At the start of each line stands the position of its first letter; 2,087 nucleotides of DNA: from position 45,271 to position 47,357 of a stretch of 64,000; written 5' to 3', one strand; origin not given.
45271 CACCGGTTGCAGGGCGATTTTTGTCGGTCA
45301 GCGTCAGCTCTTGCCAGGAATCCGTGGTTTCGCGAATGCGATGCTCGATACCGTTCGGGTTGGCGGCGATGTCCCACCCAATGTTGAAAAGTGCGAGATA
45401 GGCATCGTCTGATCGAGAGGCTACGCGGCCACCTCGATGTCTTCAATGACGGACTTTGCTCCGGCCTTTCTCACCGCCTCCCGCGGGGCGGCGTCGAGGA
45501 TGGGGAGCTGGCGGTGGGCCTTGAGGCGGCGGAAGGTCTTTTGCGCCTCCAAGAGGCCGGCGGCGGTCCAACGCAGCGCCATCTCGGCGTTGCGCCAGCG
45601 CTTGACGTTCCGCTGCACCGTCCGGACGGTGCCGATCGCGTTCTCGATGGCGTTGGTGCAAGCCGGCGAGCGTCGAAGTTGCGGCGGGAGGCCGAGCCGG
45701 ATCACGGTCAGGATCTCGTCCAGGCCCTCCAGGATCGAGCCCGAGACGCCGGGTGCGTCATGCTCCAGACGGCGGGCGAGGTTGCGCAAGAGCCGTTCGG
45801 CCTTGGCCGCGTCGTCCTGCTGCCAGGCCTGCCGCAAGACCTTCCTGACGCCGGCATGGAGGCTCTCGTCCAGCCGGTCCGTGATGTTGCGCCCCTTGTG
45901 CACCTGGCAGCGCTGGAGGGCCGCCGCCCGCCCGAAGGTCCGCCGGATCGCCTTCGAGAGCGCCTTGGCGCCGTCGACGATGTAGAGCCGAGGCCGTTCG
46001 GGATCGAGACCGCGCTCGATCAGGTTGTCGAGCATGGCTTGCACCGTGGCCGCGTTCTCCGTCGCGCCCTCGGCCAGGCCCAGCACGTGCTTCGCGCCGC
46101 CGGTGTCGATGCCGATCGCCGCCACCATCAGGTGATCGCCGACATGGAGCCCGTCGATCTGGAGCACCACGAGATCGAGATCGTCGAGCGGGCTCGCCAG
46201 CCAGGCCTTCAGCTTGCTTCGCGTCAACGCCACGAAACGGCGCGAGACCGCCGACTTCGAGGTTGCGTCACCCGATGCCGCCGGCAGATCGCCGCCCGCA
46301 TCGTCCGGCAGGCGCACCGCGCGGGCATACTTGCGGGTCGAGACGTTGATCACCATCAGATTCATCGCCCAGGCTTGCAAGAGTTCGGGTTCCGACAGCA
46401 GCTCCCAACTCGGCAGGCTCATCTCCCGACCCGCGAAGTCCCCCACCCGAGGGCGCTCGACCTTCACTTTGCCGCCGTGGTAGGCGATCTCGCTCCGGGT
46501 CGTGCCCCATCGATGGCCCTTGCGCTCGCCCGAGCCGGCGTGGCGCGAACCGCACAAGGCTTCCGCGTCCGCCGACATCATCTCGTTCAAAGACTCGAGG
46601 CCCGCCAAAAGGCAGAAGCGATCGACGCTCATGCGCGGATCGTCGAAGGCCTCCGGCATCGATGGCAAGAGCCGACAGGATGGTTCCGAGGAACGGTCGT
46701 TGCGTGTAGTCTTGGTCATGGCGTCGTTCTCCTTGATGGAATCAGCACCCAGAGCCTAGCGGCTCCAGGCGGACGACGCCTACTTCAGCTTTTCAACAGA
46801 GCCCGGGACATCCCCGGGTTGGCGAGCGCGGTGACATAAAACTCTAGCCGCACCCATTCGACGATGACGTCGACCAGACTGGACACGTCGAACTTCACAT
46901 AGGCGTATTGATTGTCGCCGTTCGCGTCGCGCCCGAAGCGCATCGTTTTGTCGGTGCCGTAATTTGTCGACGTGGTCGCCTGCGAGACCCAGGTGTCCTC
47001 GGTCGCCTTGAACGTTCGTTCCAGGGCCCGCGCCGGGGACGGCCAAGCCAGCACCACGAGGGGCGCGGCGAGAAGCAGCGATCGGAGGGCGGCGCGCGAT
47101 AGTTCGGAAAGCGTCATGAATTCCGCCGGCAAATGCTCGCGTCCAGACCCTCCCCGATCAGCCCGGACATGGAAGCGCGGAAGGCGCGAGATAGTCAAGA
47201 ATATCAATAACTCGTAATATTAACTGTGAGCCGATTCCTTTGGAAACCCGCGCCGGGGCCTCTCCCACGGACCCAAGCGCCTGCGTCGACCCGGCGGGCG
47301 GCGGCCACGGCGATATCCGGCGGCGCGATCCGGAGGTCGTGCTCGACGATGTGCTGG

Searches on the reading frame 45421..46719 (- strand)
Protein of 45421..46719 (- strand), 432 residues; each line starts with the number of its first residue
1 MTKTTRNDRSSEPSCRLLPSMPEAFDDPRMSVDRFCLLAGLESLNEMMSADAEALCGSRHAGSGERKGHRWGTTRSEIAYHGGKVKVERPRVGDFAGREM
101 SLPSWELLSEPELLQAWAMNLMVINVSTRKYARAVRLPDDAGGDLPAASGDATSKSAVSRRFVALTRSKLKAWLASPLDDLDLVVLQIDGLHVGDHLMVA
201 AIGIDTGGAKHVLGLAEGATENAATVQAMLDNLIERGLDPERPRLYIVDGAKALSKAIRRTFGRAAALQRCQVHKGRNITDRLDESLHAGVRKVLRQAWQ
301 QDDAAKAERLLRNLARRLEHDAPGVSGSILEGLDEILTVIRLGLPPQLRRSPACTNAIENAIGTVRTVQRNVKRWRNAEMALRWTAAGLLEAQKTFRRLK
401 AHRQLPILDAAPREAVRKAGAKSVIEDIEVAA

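Call 11: search_protein_families(library=pfam, proteins=[window:45421-46719:-], max_evalue=0.001)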
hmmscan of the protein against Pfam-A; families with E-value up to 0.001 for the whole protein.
window:45421-46719:- (432 aa): 1 family
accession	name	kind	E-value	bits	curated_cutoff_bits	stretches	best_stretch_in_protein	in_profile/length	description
PF00872.24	Transposase_mut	-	3.8e-29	102.2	21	1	44-396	34-376/379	Transposase, Mutator family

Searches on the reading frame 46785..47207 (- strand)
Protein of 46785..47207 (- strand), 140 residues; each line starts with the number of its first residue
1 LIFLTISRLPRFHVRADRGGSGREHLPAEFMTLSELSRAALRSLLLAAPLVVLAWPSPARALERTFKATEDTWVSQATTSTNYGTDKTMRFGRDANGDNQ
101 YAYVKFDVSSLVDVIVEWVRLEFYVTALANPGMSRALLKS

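Call 11: search_protein_families(library=pfam, proteins=[window:46785-47207:-], max_evalue=0.001)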
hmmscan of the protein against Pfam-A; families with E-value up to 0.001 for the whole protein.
window:46785-47207:- (140 aa): 1 family
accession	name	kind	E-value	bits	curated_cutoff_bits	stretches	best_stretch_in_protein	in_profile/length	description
PF24517.2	CBM96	-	7.9e-12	45.7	26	1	65-126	4-65/164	Carbohydrate-binding module family 96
